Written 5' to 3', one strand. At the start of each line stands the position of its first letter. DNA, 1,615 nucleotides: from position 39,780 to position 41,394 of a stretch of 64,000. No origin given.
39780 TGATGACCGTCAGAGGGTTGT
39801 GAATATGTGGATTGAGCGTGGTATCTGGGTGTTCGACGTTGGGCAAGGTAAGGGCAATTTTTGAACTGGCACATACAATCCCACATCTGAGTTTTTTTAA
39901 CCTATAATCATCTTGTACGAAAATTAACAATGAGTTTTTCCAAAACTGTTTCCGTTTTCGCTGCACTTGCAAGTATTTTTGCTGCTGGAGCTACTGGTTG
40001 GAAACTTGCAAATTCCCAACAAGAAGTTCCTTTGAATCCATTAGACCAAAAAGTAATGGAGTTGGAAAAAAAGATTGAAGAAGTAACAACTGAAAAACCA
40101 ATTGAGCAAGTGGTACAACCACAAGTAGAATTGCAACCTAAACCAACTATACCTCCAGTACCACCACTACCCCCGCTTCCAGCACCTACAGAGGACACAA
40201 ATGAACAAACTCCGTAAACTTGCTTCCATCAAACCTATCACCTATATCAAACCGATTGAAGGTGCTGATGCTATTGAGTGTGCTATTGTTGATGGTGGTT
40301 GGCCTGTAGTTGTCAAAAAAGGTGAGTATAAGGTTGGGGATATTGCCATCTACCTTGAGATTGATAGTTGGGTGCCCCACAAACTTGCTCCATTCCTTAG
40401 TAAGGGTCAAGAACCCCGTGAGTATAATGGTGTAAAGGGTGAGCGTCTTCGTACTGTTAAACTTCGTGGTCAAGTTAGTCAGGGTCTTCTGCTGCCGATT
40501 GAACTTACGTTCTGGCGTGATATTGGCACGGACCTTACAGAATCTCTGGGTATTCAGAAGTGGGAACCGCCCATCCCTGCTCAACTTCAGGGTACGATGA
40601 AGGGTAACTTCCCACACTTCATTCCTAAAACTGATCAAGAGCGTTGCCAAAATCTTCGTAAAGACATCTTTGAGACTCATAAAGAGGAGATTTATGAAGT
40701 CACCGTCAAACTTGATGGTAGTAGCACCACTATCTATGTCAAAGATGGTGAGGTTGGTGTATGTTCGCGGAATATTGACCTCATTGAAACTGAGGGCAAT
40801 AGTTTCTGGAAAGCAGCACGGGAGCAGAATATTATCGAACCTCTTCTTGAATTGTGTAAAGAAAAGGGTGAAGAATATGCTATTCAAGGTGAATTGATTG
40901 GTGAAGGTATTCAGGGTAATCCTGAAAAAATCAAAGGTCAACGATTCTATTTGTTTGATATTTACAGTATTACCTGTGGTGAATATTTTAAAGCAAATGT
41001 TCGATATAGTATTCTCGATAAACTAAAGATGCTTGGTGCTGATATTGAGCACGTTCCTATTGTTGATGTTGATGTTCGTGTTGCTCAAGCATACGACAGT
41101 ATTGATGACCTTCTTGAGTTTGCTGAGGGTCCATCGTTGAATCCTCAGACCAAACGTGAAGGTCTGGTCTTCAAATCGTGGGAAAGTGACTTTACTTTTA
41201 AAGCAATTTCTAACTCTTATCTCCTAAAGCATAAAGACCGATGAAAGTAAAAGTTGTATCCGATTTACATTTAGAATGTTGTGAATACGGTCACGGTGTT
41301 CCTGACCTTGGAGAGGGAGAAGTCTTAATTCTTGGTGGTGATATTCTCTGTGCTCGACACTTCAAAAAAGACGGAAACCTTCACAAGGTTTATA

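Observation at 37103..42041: Expanded RNA-repair locus: two ligases, split Pnk, HNH insertion and a metallophosphoesterase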

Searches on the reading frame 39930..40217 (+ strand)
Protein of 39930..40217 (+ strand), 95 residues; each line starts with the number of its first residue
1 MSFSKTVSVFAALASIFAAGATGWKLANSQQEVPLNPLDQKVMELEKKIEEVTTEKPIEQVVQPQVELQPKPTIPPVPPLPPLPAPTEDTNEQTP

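Call 3: search_protein_families(library=pfam, proteins=[window:39930-40217:+], max_evalue=0.01)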
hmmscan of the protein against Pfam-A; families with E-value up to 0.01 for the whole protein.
window:39930-40217:+ (95 aa): 1 family
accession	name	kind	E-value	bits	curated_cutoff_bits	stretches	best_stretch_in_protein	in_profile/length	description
PF05700.16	BCAS2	-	0.0036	17.4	24.5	1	20-60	121-161/206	Breast carcinoma amplified sequence 2 (BCAS2)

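Call 4: search_protein_families(library=phrogs, proteins=[window:39930-40217:+], max_evalue=0.001)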
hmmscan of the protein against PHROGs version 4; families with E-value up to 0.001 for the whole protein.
window:39930-40217:+ (95 aa): 0 families

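Call 6: search_protein_families(library=ncbifam, proteins=[window:39930-40217:+], max_evalue=0.001)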
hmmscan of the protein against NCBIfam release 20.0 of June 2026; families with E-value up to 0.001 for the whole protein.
window:39930-40217:+ (95 aa): 0 families

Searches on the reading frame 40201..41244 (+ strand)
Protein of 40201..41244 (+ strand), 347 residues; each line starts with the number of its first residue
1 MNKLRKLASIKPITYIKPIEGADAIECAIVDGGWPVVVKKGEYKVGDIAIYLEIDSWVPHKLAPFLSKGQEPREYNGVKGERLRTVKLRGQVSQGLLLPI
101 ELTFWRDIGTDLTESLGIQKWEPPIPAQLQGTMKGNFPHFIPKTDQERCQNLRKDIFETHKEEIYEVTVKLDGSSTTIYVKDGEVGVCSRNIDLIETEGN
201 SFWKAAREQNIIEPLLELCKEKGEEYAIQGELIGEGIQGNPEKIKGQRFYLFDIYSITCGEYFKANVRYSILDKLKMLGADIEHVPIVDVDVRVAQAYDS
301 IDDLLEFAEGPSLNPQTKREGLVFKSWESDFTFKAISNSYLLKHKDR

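Call 3: search_protein_families(library=pfam, proteins=[window:40201-41244:+], max_evalue=0.01)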
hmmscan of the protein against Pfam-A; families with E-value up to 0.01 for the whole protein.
window:40201-41244:+ (347 aa): 5 families
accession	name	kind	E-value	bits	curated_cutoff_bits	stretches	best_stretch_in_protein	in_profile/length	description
PF21189.3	PHA02142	-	2e-27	95.9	27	1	7-100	1-92/92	PHA02142 OB-fold domain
PF09414.15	RNA_ligase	-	4.3e-25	89.3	27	1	165-335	3-170/171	RNA ligase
PF01068.26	DNA_ligase_A_M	-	0.00058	20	26.2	1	149-234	7-82/204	ATP dependent DNA ligase domain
PF01331.24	mRNA_cap_enzyme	-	0.0034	17.7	29.6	0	152-345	5-194/194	mRNA capping enzyme, catalytic domain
PF09511.15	RNA_lig_T4_1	-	0.0083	16.4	28.3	0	155-191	36-73/227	RNA ligase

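Call 4: search_protein_families(library=phrogs, proteins=[window:40201-41244:+], max_evalue=0.001)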
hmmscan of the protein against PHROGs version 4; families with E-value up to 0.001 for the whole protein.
window:40201-41244:+ (347 aa): 2 families
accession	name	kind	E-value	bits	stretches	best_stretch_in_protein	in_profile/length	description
phrog_968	-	DNA, RNA and nucleotide metabolism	5.2e-85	286.8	1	4-346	7-394/398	RNA ligase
phrog_548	-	DNA, RNA and nucleotide metabolism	1.7e-14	54.7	1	151-333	20-219/341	RNA ligase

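Call 6: search_protein_families(library=ncbifam, proteins=[window:40201-41244:+], max_evalue=0.001)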
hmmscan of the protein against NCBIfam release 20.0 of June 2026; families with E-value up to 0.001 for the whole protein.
window:40201-41244:+ (347 aa): 2 families
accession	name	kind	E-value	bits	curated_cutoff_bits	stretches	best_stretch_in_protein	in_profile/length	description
TIGR02306.1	RNA_lig_DRB0094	equivalog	9.8e-54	182.5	151.15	1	7-343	2-341/341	RNA ligase (ATP)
TIGR01209.1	TIGR01209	hypoth_equivalog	0.00055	18.8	136.9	1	148-327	64-226/375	RNA ligase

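Call 11: search_dna_similar(query=window:40201-41244:+, collection=phages, mode=protein, max_rows=30)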
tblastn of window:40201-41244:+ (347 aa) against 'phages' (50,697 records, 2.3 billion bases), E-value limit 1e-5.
Records with a match: 340; places in all: 340; records where one place covers at least 80% of the query: 317.
Best place of each record, by identity: 60-80% 1; <60% 339.
By first word of the organism name: Pseudomonas 219; Aeromonas 44; Erwinia 10; Sinorhizobium 7; uncultured 6; Burkholderia 5; Ralstonia 5; Xanthomonas 4; Salmonella 4; Yersinia 4; and 19 more.
By host as written in the record: Pseudomonas aeruginosa 75; Pseudomonas aeruginosa PAO1 26; - 24; Pseudomonas aeruginosa PAK 14; Aeromonas salmonicida 13; Aeromonas hydrophila BIOTECH 10089 11; Pseudomonas sp. 9; Pseudomonas syringae pv. porri LMG 28495 8; and 97 more.
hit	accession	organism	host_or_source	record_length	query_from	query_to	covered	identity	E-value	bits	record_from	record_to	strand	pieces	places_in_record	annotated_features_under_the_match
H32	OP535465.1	Synechococcus phage S-CREM1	Synechococcus sp. CB0101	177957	4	347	99%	78.2%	2e-175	545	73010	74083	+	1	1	RNA ligase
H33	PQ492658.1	Limnohabitans phage DC31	Limnohabitans sp. DCL3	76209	5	345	98%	49.6%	9e-78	265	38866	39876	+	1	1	hypothetical protein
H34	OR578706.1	Microcoleus phage My-WqHQDG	river water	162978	4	345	99%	46.4%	7e-74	253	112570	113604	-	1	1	RNA ligase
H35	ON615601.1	Synechococcus phage BUCT-ZZ01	Synechococcus elongatus PCC 7942 = ...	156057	5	346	99%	45.5%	3e-72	249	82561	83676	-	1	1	hypothetical protein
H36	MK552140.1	Burkholderia phage BcepSaruman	Burkholderia cenocepacia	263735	5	344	98%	43.1%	4e-70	243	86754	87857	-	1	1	putative RNA ligase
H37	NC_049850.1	Burkholderia phage BcepSaruman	Burkholderia cenocepacia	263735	5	344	98%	43.1%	4e-70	243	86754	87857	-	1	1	RNA ligase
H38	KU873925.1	Pseudomonas phage pf16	Pseudomonas putida PpG1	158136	5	344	98%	43.0%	2e-67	235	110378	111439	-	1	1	hypothetical protein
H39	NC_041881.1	Pseudomonas phage pf16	Pseudomonas putida PpG1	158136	5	344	98%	43.0%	2e-67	235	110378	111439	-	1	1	RNA ligase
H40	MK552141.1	Burkholderia phage BcepSauron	Burkholderia cenocepacia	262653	5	343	98%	43.0%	8e-69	239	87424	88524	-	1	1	RNA ligase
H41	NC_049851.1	Burkholderia phage BcepSauron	Burkholderia cenocepacia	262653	5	343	98%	43.0%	8e-69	239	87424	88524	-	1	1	RNA ligase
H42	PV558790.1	Variovorax phage V45v66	Variovorax sp. SCN45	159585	3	345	99%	42.4%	4e-67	234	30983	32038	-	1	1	record has no annotation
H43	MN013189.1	Microcystis phage Mic1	Cyanobacteria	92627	5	346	99%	41.2%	8e-59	210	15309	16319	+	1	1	RNA ligase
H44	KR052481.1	Sinorhizobium phage phiM19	Sinorhizobium meliloti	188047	5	346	99%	40.7%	2e-56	203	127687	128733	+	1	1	2'-5' RNA ligase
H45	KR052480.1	Sinorhizobium phage phiM7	Sinorhizobium meliloti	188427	5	346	99%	40.7%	2e-56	203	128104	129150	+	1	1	RNA ligase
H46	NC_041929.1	Sinorhizobium phage phiM7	Sinorhizobium meliloti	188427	5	346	99%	40.7%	2e-56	203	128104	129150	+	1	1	RNA ligase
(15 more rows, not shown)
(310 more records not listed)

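Call 20: search_solved_structures(query=window:40201-41244:+, max_evalue=0.01, show_alignments=2)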
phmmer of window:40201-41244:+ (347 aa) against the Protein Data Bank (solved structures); distinct sequences matched with E-value up to 0.01: 9.
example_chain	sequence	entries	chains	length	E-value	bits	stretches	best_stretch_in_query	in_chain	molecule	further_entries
5cot_A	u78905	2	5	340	3.1e-97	329.1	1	4-347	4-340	Naegleria gruberi RNA ligase | RNA ligase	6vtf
6vt9_A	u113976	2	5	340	2.1e-96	326.4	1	4-347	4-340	RNA ligase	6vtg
6vt8_A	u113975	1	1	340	2.1e-96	326.4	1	4-347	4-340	RNA Ligase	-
6vt3_A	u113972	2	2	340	2.1e-96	326.4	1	4-347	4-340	RNA Ligase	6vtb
5cou_A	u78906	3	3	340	2.1e-96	326.4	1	4-347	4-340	Naegleria gruberi RNA ligase | RNA ligase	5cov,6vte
6vt0_A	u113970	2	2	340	2.1e-96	326.4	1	4-347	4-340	RNA Ligase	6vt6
6vt4_A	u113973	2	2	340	2.1e-96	326.4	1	4-347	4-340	RNA Ligase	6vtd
6vt1_A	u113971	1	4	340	4.1e-96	325.5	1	4-347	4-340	RNA Ligase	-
6vt5_A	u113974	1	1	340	1e-95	324.1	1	5-347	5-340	RNA Ligase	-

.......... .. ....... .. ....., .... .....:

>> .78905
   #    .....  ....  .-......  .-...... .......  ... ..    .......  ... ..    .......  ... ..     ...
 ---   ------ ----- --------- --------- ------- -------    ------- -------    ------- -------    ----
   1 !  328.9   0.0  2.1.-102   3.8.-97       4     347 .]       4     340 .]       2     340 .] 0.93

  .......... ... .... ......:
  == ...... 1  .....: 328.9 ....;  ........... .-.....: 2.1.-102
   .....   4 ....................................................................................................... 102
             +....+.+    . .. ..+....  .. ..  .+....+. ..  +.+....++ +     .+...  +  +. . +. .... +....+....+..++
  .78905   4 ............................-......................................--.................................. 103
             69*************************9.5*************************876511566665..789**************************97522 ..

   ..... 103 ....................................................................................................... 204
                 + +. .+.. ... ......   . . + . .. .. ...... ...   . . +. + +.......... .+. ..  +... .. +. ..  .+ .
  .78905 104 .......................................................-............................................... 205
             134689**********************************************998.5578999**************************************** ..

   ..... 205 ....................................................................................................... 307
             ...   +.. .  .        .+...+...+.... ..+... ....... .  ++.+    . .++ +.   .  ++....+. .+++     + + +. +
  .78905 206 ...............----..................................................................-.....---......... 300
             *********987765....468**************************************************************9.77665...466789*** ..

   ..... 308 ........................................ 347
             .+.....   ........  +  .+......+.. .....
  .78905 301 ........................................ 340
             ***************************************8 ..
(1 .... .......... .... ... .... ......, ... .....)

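Call 33: find_related_loci(query=window:40201-41244:+, collection=viral_contigs, flank=7000)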
Query window:40201-41244:+ (347 aa) in viral_contigs; peptide patterns used: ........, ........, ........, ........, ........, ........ (x = any residue, [..] = any of these).
137 stretches matched a pattern; 134 encode a relative of the query (tblastn E <= 1e-3); the best 80 are kept; 80 distinct loci.
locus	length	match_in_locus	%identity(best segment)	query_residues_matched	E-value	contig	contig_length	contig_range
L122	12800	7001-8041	89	1-347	0e+0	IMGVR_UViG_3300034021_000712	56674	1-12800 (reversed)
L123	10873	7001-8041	89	1-347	0e+0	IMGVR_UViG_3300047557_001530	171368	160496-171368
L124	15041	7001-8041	89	1-347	0e+0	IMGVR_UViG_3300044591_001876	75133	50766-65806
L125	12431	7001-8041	89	1-347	0e+0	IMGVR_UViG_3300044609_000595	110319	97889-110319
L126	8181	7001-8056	81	1-347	0e+0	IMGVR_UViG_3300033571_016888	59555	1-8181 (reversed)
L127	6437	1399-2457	80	4-347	0e+0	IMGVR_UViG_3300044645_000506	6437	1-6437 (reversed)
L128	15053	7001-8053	80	1-347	0e+0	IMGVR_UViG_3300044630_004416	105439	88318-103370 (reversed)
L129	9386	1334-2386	80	1-347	0e+0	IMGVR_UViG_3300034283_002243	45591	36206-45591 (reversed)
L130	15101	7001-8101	75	4-347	0e+0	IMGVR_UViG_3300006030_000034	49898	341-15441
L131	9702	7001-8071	76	5-347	0e+0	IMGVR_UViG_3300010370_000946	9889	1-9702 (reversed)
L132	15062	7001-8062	76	1-347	0e+0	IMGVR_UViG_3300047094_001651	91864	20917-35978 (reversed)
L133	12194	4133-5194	76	1-347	0e+0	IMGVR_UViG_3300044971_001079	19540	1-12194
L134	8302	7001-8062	76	1-347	0e+0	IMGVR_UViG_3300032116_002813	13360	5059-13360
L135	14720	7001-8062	76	1-347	0e+0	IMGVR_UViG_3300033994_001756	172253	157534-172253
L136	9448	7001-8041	77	5-347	0e+0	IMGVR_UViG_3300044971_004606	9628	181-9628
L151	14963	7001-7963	57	4-343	1e-116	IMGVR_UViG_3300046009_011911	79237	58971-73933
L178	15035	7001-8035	49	3-345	5e-100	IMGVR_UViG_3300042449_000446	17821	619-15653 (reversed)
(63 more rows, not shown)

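Call 61: find_encoding_contigs(protein=window:40201-41244:+, flank=6000, max_places=6)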
Protein window:40201-41244:+ (347 aa): 16 contigs read that carry it; 6 places shown.
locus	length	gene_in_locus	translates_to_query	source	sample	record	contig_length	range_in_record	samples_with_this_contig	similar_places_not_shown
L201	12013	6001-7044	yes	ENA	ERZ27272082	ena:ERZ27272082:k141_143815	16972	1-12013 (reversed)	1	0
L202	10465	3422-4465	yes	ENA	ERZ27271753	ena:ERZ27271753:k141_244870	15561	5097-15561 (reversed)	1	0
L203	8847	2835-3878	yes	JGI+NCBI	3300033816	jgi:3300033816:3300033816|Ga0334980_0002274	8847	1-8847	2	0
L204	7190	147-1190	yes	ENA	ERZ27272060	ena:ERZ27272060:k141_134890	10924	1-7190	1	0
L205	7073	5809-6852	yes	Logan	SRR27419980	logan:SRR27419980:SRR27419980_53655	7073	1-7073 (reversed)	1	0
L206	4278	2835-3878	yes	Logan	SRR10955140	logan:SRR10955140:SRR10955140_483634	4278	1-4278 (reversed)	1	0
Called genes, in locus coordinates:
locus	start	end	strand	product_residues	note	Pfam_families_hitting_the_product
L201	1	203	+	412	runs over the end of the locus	PF00270:DEAD, PF04851:ResIII, PF18766:SWI2_SNF2, PF00271:Helicase_C (faint)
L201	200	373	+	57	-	-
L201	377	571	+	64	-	-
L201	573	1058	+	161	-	PF13640:2OG-FeII_Oxy_3 (weak)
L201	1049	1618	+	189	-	-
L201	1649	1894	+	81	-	-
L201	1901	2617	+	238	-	-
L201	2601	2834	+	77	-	-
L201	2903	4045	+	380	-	PF09511:RNA_lig_T4_1, PF20819:T4_Rnl1_C (weak)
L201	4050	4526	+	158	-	PF01844:HNH, PF13395:HNH_4, PF14279:HNH_5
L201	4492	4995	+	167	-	PF08433:KTI12 (weak), PF13671:AAA_33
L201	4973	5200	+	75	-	-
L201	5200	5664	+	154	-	PF03767:Acid_phosphat_B, PF25109:HAD_PNKP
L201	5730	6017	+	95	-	-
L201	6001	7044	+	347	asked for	PF21189:PHA02142, PF09414:RNA_ligase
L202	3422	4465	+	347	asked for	PF21189:PHA02142, PF09414:RNA_ligase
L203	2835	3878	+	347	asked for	PF21189:PHA02142, PF09414:RNA_ligase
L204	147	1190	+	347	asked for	PF21189:PHA02142, PF09414:RNA_ligase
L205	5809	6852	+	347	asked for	PF21189:PHA02142, PF09414:RNA_ligase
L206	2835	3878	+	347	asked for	PF21189:PHA02142, PF09414:RNA_ligase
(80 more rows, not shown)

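Call 75: search_protein_families(library=pfam, proteins=[L178:4869-5858:+, L178:5855-6328:+, L178:6684-6980:+, L178:9645-10112:+, L178:10693-11463:-, L178:12995-13555:+, L151:5398-5850:+, L151:6570-6983:+, L151:10915-12231:+, L151:9890-10306:+], max_evalue=0.001)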
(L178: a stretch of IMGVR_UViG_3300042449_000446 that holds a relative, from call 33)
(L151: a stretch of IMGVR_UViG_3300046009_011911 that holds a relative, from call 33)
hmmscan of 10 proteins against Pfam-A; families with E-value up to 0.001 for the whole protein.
L178:4869-5858:+ (329 aa): 1 family
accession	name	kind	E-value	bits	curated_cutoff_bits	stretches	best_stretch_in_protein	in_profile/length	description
PF00303.24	Thymidylat_synt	-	5.1e-86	288.5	24.3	1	2-329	1-266/266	Thymidylate synthase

L178:5855-6328:+ (157 aa): 1 family
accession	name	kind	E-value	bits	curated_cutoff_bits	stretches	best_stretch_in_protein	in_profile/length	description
PF00186.24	DHFR_1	-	9.6e-27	94.1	25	1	7-144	2-139/159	Dihydrofolate reductase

L178:6684-6980:+ (98 aa): 0 families

L178:9645-10112:+ (155 aa): 0 families

L178:10693-11463:- (256 aa): 0 families

L178:12995-13555:+ (186 aa): 0 families

L151:5398-5850:+ (150 aa): 0 families

L151:6570-6983:+ (137 aa): 0 families

L151:10915-12231:+ (438 aa): 3 families
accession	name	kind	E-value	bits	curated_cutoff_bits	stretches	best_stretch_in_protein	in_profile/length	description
PF01068.26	DNA_ligase_A_M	-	1.2e-19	71.3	26.2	1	156-339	17-204/204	ATP dependent DNA ligase domain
PF14743.12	DNA_ligase_OB_2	-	1.6e-12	47.7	28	1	353-430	1-66/66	DNA ligase OB-like domain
PF04679.21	DNA_ligase_A_C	-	4.8e-05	24.1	27.5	0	403-430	68-91/94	ATP dependent DNA ligase C terminal region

L151:9890-10306:+ (138 aa): 1 family
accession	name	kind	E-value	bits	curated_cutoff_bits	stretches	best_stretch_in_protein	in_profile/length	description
PF06146.17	PsiE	-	2.4e-20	73.3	23.9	1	17-126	1-121/122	Phosphate-starvation-inducible E family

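Call 83: find_related_loci(query=window:40201-41244:+, collection=genome_contigs, flank=7000)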
Query window:40201-41244:+ (347 aa) in genome_contigs; peptide patterns used: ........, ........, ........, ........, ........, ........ (x = any residue, [..] = any of these).
83 stretches matched a pattern; 18 encode a relative of the query (tblastn E <= 1e-3); 18 distinct loci.
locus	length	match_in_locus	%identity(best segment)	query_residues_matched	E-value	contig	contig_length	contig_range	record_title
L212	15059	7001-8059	55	3-346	5e-114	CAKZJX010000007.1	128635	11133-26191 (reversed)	MAG TPA_asm: uncultured Anaerolineae bacterium isolate SRR5214706_bin.105_CONCOCT_v1.1_MAG genome assembly, contig: ERZ1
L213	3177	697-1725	52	4-346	4e-103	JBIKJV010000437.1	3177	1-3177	MAG: Phycisphaerales bacterium isolate ME2014-07-04_3300034018_group5_bin62 Rohwer_bin1603_scaffold_48933_c1, whole geno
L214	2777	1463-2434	51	5-345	5e-104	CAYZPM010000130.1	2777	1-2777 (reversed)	MAG TPA_asm: uncultured Gallionellaceae bacterium isolate binchicken_co162_43 genome assembly, contig: NODE_127457_lengt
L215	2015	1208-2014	53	4-260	2e-83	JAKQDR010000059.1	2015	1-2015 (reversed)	MAG: bacterium isolate USDE_maxbin.060 k141_1639789, whole genome shotgun sequence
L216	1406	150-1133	43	4-344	7e-82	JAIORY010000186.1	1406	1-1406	MAG: Bacteroidales bacterium isolate SMBSF30 20075_Bin_4_contigs_1_c_000000004621, whole genome shotgun sequence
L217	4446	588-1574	44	4-344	1e-76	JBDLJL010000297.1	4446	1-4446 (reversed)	MAG: Bacteroidota bacterium isolate MAG096 MAG096_297, whole genome shotgun sequence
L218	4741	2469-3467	43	5-344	1e-72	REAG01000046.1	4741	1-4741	MAG: Cytophagales bacterium isolate PH2015_03D_30_9 PH2015_03D_scaffold_1481, whole genome shotgun sequence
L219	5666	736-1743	43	4-344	4e-72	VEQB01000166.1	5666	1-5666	MAG: Bacteroidetes bacterium isolate ZLKRG02 NODE_17807_length_5666_cov_2.606066, whole genome shotgun sequence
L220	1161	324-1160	49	4-260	5e-77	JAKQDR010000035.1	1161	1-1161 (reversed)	MAG: bacterium isolate USDE_maxbin.060 k141_1880074, whole genome shotgun sequence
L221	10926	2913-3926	42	4-346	8e-72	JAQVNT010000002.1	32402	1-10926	MAG: Candidatus Delongbacteria bacterium isolate STF1_163 NODE_2874_length_32402_cov_4.862091_Sandtown_F1, whole genome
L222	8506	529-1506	43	3-340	1e-70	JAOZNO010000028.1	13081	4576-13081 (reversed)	MAG: Bacteroidales bacterium isolate GMC4.concoct.210_sub GMC4_6152_length_13081_cov_6.585521, whole genome shotgun sequ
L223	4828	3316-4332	39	5-342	2e-65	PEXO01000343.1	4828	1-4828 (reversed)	MAG: Elusimicrobia bacterium CG08_land_8_20_14_0_20_59_10 CG08_land_8_20_14_0.20_scaffold_16171_c, whole genome shotgun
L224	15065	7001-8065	36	2-346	1e-61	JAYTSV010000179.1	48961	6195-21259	MAG: Fimbriiglobus sp. isolate GFS_5274 GFS_5274_178, whole genome shotgun sequence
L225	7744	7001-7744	48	4-257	1e-65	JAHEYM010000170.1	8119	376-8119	MAG: Bacteroidetes bacterium isolate nzgw128 NODE_25191_length_8120_cov_2.570196, whole genome shotgun sequence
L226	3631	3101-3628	51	1-184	5e-45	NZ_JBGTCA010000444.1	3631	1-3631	MAG: Aquiflexum sp. isolate JTS-RE109 k141_10759967, whole genome shotgun sequence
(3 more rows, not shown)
